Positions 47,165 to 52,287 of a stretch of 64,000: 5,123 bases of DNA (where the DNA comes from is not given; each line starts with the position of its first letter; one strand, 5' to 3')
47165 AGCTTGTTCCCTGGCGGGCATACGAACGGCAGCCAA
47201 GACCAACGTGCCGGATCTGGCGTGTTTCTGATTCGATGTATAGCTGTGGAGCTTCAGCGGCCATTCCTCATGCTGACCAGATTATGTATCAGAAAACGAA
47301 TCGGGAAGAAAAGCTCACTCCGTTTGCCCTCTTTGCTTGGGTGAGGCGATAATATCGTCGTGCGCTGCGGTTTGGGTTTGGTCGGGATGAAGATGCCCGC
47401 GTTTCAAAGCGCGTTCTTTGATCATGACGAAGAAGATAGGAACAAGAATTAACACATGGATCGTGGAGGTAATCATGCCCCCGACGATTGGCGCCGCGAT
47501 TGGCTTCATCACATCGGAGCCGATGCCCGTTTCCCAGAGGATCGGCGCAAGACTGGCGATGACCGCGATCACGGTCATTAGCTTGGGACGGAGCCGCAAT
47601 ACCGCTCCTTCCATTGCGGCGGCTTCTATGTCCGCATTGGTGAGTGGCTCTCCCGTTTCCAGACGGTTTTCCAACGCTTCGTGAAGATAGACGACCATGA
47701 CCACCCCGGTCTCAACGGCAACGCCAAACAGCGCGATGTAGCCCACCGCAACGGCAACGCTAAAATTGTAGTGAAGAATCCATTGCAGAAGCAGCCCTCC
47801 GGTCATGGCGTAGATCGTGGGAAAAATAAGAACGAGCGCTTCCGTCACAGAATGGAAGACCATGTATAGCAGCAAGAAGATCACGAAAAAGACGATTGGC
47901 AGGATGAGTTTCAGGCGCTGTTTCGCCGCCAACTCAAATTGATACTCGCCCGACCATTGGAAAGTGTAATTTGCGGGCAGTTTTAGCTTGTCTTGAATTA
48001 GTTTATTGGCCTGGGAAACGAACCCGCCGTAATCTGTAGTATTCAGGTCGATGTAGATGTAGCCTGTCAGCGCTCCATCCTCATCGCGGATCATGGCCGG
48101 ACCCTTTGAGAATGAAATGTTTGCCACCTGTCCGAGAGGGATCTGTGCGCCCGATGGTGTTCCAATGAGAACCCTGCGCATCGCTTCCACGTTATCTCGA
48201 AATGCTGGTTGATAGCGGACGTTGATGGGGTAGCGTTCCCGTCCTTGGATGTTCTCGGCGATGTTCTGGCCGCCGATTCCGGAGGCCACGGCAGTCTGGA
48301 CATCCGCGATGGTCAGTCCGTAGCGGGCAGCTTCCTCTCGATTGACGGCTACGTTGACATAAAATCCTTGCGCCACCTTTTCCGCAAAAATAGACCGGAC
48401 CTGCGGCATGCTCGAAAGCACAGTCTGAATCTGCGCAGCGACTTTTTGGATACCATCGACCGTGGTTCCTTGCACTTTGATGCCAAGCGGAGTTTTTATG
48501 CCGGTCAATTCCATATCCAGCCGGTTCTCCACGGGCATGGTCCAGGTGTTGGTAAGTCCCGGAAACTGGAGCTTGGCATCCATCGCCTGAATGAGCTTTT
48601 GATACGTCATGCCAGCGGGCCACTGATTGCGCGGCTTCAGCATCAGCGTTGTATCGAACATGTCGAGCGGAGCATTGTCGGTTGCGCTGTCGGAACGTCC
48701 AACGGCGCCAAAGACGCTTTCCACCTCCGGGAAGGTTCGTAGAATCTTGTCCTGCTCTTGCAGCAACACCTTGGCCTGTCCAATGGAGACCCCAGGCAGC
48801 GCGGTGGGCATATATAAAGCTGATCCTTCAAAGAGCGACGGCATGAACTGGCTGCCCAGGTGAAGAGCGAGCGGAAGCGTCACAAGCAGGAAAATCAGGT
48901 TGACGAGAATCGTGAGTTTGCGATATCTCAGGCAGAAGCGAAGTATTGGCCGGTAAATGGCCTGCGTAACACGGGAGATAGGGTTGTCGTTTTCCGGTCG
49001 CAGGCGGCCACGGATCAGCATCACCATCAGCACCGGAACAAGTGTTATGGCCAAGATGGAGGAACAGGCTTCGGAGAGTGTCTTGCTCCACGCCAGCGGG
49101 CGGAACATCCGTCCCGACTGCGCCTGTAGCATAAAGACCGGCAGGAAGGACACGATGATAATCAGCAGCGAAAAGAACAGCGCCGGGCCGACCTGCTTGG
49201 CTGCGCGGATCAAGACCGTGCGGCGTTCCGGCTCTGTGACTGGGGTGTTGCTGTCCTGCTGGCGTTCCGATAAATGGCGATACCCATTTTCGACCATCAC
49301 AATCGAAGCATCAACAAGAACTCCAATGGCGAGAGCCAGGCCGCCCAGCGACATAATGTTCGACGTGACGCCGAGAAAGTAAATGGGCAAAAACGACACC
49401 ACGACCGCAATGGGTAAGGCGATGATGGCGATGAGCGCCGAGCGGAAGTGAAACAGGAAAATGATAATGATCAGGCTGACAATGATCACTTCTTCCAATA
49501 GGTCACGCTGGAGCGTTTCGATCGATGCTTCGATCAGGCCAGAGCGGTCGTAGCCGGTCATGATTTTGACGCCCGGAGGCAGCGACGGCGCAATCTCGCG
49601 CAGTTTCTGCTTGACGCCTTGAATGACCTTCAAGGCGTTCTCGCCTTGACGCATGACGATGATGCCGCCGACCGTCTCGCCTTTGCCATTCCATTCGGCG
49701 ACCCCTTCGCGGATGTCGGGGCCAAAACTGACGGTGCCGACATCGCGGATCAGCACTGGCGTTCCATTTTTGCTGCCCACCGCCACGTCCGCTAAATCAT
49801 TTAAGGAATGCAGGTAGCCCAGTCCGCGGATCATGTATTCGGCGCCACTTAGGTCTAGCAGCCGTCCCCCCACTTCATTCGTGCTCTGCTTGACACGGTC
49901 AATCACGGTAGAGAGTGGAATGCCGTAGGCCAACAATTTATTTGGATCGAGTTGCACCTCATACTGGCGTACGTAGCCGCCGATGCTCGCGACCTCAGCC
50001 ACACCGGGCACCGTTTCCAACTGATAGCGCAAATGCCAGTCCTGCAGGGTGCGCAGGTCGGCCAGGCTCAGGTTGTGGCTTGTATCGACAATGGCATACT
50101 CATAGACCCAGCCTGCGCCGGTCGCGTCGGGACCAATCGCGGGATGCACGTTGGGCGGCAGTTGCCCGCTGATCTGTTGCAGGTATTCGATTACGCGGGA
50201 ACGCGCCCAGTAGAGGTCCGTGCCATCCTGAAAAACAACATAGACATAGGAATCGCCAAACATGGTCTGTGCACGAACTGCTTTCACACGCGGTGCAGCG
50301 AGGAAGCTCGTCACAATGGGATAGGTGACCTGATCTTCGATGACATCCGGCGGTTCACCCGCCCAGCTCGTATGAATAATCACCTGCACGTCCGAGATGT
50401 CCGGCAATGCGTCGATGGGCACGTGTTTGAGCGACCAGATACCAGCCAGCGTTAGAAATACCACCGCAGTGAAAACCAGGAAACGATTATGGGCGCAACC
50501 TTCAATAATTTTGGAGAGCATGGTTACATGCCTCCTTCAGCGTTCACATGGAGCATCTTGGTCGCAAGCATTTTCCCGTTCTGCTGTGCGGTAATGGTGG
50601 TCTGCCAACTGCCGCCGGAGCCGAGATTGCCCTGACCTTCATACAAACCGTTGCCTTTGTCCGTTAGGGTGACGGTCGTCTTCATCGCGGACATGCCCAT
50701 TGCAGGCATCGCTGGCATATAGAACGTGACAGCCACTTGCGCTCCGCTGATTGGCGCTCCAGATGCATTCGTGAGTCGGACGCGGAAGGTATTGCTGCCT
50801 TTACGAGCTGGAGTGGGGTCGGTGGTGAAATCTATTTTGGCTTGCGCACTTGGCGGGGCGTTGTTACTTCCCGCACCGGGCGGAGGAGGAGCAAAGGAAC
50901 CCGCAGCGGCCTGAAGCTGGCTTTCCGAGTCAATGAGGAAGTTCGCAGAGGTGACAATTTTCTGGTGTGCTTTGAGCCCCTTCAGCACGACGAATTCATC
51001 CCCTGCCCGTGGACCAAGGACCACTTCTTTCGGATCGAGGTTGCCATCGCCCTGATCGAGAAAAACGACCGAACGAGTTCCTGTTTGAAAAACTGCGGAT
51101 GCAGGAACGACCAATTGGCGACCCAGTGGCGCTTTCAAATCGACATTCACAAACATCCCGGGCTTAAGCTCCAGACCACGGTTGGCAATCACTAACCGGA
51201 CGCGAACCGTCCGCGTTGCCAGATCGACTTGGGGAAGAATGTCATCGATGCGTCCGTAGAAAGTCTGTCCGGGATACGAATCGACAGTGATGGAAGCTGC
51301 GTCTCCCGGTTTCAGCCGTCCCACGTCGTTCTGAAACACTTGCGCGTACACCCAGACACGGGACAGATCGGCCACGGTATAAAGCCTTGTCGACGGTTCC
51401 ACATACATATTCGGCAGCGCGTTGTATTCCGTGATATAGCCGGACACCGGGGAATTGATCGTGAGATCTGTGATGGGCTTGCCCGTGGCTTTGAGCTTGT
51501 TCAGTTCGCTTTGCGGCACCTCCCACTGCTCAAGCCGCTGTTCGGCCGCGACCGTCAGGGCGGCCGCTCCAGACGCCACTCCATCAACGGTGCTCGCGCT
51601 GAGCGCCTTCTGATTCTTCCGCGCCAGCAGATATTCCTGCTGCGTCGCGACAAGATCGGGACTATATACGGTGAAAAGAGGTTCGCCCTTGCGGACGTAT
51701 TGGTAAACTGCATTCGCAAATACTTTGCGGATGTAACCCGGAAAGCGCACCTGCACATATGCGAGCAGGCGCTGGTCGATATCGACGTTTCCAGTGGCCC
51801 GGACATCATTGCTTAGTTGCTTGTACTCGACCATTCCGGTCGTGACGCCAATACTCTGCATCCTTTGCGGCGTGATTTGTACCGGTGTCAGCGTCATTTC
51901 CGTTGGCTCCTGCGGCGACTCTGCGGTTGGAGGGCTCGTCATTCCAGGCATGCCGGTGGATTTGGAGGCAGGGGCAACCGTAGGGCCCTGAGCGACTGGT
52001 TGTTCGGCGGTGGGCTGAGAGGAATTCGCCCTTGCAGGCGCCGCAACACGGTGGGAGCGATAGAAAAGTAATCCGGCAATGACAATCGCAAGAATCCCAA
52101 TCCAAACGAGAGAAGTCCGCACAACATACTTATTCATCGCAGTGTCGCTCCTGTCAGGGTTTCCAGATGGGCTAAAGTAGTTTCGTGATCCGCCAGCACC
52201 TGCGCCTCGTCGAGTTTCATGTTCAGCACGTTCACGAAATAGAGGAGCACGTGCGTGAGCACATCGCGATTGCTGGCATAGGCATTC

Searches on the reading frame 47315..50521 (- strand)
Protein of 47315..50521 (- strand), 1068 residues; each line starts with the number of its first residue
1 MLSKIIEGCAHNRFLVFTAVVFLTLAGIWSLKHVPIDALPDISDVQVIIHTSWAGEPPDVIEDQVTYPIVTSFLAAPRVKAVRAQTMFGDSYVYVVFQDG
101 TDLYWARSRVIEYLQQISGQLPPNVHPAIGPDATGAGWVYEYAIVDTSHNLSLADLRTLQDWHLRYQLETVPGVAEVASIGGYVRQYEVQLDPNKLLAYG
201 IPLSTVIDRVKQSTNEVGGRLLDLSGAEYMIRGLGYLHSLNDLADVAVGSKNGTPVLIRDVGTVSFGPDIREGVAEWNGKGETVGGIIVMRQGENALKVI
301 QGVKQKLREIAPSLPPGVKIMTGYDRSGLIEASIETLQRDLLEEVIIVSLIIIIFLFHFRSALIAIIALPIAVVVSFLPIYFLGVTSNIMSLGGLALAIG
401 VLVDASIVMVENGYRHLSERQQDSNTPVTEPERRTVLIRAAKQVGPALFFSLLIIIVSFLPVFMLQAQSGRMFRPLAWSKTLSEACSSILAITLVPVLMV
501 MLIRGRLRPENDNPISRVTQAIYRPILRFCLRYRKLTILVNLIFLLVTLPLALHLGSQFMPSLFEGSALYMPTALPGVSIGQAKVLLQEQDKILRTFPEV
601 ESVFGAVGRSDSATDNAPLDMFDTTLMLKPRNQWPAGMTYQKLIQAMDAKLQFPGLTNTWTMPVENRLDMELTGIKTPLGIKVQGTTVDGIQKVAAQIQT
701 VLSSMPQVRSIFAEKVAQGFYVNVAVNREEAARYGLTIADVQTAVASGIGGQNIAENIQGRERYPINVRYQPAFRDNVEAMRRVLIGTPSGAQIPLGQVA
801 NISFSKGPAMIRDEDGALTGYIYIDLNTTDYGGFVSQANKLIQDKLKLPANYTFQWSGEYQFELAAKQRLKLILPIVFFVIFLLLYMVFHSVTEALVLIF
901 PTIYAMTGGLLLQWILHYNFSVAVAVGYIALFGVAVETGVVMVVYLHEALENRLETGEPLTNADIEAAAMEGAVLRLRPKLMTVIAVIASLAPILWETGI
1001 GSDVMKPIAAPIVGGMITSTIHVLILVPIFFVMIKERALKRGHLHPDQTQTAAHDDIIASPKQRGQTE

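Call 41: search_protein_families(library=pfam, proteins=[window:47315-50521:-], max_evalue=0.0001)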
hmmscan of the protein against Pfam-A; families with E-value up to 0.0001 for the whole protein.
window:47315-50521:- (1068 aa): 1 family
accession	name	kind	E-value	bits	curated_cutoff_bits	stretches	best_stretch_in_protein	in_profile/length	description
PF00873.25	ACR_tran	-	7.4e-227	756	28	1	13-1035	9-1021/1021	AcrB/AcrD/AcrF family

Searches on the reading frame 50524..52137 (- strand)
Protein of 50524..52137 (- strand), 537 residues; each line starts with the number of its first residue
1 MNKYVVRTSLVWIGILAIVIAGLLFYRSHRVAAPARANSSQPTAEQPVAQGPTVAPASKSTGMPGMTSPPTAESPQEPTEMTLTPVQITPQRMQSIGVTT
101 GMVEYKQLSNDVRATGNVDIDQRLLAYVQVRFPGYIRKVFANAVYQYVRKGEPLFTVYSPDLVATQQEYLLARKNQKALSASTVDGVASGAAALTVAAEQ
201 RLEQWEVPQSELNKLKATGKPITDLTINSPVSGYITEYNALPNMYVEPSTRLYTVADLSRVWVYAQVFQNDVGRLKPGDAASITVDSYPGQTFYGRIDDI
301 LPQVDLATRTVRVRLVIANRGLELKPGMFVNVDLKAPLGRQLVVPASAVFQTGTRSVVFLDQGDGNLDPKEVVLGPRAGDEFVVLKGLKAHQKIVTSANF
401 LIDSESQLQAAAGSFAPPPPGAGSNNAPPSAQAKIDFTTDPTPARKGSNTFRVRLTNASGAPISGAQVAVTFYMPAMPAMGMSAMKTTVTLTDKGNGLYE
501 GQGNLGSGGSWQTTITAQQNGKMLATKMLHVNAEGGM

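Call 41: search_protein_families(library=pfam, proteins=[window:50524-52137:-], max_evalue=0.0001)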
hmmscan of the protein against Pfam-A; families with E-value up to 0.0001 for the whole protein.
window:50524-52137:- (537 aa): 4 families
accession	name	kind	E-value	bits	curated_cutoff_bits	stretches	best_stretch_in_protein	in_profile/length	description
PF16576.10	HlyD_D23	-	5.9e-76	254.9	30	1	108-330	2-214/214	Barrel-sandwich domain of CusB or HlyD membrane-fusion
PF13437.12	HlyD_3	-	1e-18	68.4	22.2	1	226-327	1-106/106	HlyD family secretion protein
PF13115.11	YtkA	-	1.3e-17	64.6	25.9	1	433-515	7-84/85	YtkA-like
PF05751.16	FixH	-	1.2e-05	25.8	23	1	445-522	72-141/150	FixH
